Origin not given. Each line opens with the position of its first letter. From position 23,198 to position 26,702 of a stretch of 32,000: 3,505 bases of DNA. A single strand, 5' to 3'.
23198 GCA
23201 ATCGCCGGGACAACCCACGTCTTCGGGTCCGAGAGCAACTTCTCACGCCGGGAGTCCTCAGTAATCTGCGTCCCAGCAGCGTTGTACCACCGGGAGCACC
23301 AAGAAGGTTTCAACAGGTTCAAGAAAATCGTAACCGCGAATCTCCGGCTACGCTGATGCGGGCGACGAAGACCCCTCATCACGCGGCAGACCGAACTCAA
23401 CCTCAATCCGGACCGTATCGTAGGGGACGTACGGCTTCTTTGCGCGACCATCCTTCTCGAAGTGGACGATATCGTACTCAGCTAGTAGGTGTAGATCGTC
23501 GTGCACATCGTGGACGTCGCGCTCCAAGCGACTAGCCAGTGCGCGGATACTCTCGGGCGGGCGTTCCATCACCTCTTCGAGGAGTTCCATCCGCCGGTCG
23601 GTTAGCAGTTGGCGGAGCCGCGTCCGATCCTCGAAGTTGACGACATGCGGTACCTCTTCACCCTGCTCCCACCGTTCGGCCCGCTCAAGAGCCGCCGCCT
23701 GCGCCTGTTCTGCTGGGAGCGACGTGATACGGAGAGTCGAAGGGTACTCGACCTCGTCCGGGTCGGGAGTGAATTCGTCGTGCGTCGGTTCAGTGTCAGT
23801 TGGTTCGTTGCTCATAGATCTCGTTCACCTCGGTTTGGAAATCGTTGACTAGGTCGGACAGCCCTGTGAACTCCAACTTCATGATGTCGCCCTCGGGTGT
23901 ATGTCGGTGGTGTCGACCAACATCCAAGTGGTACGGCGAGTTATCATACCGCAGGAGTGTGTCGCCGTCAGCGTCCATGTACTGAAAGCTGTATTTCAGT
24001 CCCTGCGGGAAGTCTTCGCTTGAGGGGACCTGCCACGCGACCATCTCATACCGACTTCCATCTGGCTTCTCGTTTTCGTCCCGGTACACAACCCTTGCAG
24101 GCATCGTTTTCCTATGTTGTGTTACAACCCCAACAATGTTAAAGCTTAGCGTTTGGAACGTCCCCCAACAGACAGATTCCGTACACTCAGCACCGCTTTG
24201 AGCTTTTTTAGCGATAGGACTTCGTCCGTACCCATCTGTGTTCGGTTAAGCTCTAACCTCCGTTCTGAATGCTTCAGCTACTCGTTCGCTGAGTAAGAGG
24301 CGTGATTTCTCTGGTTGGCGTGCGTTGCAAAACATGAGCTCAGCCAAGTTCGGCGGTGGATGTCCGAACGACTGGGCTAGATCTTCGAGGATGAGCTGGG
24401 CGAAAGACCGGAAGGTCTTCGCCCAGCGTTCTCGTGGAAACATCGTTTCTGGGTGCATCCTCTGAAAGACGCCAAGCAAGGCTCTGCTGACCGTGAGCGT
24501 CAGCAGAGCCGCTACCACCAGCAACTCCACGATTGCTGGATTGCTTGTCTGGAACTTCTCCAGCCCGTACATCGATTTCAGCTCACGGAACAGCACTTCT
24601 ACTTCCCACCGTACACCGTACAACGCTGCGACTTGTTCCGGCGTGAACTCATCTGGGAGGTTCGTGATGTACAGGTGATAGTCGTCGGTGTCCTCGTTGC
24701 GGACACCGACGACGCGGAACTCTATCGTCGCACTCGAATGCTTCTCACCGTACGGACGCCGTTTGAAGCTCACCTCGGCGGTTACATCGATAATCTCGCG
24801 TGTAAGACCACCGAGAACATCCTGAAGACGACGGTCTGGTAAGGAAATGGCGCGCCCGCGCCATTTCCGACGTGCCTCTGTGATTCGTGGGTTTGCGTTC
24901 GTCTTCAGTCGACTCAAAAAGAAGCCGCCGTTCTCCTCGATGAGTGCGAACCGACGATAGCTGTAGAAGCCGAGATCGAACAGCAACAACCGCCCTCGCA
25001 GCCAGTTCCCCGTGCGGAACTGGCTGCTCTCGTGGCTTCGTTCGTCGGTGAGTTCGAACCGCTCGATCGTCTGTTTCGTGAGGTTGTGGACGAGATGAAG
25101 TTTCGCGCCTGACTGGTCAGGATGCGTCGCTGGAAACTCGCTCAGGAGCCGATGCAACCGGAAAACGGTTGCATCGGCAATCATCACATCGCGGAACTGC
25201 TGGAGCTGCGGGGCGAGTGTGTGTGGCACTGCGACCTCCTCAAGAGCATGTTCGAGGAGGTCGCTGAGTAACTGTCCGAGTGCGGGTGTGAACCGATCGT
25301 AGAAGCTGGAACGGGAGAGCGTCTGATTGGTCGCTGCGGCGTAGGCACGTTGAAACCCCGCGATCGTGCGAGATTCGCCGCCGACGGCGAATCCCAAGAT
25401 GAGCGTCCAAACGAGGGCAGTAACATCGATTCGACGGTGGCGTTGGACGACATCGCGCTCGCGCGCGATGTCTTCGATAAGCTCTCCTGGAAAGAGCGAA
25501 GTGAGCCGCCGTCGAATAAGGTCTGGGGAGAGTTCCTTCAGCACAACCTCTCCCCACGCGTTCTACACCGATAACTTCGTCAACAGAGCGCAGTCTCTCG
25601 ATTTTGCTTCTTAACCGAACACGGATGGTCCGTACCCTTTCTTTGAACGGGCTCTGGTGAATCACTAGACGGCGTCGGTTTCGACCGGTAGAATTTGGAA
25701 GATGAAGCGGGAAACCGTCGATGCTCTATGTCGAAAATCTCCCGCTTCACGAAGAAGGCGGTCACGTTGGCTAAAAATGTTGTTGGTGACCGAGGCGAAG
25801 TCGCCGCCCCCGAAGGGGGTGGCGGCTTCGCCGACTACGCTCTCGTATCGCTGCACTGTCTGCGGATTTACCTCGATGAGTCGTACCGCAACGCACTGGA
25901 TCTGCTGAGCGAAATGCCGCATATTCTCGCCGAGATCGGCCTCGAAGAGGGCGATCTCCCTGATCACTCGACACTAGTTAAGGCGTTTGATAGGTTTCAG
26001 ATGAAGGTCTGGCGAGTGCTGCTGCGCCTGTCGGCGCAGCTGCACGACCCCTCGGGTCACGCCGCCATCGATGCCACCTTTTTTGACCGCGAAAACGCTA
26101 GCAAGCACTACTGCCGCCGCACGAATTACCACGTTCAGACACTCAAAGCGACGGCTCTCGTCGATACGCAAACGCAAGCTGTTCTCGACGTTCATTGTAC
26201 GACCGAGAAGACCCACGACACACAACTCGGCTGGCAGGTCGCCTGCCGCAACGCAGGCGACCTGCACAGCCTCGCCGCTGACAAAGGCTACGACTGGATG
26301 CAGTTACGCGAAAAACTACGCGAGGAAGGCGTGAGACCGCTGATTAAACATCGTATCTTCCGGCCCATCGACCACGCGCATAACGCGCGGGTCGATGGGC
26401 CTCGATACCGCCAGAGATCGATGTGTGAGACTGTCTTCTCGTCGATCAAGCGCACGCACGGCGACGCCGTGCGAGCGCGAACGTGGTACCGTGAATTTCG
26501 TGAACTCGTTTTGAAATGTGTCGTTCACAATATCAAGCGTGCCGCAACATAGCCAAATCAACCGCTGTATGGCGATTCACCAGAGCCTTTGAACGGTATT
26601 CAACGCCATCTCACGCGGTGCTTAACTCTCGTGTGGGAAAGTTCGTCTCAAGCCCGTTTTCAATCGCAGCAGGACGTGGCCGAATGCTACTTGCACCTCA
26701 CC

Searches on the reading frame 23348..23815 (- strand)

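Call 20: search_protein_families(library=pfam, proteins=[window:23348-23815:-], max_evalue=0.001)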
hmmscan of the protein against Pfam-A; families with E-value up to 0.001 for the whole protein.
window:23348-23815:- (155 aa): 1 family
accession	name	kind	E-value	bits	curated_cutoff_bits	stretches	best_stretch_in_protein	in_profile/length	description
PF25212.1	HVO_A0114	-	2.9e-34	117.1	27.6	1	52-135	1-84/84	HVO_A0114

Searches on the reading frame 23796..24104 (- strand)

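Call 20: search_protein_families(library=pfam, proteins=[window:23796-24104:-], max_evalue=0.001)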
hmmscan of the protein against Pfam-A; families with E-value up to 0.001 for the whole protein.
window:23796-24104:- (102 aa): 1 family
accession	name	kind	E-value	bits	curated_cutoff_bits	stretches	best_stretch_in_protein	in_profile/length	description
PF20126.4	TumE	-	4.7e-18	65.4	23.4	1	14-93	4-80/81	Toxin TumE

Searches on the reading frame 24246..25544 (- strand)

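Call 20: search_protein_families(library=pfam, proteins=[window:24246-25544:-], max_evalue=0.001)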
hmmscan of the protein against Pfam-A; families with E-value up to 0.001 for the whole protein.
window:24246-25544:- (432 aa): 2 families
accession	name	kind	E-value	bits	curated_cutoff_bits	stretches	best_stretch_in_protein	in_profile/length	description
PF01609.27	DDE_Tnp_1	-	3.8e-25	89.3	23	1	116-350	2-198/200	Transposase DDE domain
PF04693.18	DDE_Tnp_2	-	0.00018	21.3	20.2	1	272-330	238-292/327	Archaeal putative transposase ISC1217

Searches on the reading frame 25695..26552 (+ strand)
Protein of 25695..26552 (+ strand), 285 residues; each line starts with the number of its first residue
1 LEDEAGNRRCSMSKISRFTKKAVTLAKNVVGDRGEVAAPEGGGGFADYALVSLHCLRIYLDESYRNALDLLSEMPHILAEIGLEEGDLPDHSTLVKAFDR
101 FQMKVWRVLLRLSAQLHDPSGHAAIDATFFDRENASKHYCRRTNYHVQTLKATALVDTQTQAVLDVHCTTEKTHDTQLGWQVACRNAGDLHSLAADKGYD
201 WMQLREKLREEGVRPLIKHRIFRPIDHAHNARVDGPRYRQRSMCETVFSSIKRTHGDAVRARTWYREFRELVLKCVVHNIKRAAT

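Call 20: search_protein_families(library=pfam, proteins=[window:25695-26552:+], max_evalue=0.001)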
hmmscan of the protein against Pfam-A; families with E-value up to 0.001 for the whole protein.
window:25695-26552:+ (285 aa): 1 family
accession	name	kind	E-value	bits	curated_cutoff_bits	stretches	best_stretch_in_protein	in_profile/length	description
PF01609.27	DDE_Tnp_1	-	4e-25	89.2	23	1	121-280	5-200/200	Transposase DDE domain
